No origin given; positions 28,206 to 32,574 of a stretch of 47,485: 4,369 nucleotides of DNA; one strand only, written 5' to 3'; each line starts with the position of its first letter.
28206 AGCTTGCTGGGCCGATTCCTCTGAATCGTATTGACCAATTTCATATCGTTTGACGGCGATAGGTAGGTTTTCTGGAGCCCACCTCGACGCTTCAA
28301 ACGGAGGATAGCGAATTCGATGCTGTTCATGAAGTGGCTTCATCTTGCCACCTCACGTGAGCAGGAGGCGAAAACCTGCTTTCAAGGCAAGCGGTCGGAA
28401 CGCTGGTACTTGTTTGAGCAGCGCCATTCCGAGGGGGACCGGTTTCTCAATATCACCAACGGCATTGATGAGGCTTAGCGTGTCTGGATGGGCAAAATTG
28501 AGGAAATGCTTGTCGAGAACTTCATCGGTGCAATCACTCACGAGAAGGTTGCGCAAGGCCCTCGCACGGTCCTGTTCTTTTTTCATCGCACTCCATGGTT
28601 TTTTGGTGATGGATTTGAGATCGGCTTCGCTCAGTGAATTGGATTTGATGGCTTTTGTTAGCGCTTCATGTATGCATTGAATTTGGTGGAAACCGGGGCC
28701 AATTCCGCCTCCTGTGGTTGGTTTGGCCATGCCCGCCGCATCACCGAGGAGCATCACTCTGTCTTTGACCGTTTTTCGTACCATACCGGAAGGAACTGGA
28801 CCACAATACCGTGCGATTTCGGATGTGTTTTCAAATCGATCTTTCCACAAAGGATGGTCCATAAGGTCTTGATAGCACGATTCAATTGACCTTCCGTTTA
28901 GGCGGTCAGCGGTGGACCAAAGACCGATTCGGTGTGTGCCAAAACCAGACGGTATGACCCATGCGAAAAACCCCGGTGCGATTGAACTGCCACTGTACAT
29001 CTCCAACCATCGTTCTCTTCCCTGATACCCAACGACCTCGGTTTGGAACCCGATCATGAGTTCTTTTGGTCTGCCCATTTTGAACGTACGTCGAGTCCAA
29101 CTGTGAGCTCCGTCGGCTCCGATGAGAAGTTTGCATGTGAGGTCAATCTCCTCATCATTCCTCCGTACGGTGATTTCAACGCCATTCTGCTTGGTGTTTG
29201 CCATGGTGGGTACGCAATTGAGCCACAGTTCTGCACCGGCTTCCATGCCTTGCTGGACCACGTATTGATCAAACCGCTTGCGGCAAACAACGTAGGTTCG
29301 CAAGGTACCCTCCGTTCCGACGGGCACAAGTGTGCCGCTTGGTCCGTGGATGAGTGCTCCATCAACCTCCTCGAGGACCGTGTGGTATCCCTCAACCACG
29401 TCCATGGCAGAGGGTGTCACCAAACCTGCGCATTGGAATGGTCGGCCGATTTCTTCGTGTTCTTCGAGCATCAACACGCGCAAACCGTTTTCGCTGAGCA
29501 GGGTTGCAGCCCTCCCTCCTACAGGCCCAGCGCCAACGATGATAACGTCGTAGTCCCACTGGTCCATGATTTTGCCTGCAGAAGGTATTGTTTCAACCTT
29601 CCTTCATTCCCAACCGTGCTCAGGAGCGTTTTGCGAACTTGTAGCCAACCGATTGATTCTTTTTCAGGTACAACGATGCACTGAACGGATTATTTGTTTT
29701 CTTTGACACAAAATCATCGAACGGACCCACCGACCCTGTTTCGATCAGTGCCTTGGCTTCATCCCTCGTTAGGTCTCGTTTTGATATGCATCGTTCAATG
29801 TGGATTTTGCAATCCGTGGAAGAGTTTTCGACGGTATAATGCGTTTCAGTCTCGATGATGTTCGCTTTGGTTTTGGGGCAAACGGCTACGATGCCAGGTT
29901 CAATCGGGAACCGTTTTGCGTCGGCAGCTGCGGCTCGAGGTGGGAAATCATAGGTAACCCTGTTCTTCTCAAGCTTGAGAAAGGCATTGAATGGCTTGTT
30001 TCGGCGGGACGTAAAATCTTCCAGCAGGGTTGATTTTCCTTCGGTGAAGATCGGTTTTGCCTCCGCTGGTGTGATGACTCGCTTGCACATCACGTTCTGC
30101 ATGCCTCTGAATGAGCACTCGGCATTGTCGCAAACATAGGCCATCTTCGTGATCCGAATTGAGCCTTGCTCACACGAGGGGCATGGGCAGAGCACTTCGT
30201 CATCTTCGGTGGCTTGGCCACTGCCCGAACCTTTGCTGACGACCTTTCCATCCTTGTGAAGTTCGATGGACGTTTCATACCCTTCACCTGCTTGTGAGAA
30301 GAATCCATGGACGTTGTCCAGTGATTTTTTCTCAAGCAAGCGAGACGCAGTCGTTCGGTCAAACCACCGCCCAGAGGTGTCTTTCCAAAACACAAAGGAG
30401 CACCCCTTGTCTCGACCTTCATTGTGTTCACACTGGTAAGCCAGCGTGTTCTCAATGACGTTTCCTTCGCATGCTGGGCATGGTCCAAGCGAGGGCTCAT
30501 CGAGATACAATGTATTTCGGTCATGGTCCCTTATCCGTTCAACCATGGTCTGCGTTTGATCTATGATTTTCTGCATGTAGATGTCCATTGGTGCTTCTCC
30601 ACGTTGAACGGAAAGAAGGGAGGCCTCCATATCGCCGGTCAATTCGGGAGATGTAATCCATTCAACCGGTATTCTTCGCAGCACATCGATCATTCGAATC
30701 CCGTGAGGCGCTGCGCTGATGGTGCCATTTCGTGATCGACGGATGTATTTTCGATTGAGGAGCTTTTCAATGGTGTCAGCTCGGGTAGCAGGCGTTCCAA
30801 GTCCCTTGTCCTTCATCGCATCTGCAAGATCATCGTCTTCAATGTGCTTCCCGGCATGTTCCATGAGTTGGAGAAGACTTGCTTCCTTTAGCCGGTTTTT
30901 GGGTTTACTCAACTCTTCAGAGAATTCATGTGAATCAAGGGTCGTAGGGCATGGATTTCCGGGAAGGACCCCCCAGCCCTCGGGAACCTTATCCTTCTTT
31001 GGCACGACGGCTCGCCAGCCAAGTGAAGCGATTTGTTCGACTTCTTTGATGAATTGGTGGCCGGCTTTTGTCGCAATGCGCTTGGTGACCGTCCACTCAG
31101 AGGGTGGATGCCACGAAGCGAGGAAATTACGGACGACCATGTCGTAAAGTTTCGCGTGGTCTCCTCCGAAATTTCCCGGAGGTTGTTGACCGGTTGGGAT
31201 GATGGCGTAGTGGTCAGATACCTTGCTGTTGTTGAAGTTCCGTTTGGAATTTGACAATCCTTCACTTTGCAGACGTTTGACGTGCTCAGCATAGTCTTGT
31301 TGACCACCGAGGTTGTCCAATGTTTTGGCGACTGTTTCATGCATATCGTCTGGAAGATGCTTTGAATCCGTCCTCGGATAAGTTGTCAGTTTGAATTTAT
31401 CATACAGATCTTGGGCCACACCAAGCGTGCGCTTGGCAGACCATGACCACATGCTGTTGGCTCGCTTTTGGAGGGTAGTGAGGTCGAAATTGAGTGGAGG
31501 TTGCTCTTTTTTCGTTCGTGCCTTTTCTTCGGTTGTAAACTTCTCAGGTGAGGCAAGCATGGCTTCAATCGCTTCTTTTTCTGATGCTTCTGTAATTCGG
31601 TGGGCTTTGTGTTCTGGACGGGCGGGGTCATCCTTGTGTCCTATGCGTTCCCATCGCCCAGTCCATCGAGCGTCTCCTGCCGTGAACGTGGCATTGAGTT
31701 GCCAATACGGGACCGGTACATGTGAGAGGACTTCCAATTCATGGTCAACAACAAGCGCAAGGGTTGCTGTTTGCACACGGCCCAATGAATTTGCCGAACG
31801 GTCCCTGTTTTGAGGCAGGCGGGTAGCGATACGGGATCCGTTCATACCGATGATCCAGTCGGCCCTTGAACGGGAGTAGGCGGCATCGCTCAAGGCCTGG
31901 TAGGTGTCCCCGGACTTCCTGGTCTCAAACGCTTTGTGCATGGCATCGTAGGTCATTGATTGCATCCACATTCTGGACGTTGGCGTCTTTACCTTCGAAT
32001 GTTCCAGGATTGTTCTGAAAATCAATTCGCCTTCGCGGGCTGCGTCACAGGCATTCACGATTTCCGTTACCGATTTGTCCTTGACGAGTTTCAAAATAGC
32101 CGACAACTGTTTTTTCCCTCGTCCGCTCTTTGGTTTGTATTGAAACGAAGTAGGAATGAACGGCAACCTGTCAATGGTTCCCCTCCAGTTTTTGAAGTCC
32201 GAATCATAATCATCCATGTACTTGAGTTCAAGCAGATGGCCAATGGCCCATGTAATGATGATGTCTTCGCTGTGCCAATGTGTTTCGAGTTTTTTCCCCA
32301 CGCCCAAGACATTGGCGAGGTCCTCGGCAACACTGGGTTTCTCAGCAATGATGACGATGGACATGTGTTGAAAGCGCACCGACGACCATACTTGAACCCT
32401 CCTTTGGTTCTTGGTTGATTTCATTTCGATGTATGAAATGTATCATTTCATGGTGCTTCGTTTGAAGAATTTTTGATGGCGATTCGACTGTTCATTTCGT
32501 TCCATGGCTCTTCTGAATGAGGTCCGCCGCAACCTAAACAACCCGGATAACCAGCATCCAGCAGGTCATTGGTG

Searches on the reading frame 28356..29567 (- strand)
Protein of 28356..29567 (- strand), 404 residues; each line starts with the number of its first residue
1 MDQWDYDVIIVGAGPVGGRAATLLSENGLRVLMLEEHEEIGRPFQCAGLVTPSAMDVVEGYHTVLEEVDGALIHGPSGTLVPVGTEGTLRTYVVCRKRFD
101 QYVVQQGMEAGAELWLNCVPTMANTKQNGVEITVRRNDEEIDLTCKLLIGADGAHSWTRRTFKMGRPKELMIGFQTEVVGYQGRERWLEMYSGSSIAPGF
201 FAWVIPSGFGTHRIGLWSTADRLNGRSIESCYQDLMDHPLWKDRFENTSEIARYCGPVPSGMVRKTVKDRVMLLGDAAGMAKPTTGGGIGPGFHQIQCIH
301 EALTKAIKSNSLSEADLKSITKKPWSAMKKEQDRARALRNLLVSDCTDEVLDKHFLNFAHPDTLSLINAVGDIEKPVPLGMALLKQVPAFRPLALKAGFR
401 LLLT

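Call 61: search_protein_families(library=pfam, proteins=[window:28356-29567:-], max_evalue=0.00001)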
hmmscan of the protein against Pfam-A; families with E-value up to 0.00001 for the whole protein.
window:28356-29567:- (404 aa): 4 families
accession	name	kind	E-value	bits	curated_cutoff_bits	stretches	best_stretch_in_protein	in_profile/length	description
PF01494.25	FAD_binding_3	-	1.7e-21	77.3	22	1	5-292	1-307/349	FAD binding domain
PF05834.18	Lycopene_cycl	-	2.2e-08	34.1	23.4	0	7-174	1-152/380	Lycopene cyclase protein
PF12831.13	FAD_oxidored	-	1.5e-06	28.2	27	1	7-151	1-143/416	FAD dependent oxidoreductase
PF01946.23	Thi4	-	9.6e-06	25.4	26.2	0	5-69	17-81/235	Thi4 family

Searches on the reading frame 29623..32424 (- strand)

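Call 61: search_protein_families(library=pfam, proteins=[window:29623-32424:-], max_evalue=0.00001)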
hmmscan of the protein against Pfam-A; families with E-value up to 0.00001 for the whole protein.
window:29623-32424:- (934 aa): 3 families
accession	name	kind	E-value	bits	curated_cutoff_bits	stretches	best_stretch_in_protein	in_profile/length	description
PF01131.25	Topoisom_bac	-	2.5e-97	326.9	35.1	1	174-615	2-408/411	DNA topoisomerase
PF13342.12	Toprim_Crpt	-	8.3e-35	119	32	3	770-828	2-60/60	C-terminal repeat of topoisomerase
PF01751.28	Toprim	-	4.9e-09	36.7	23.1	1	24-151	2-90/96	Toprim domain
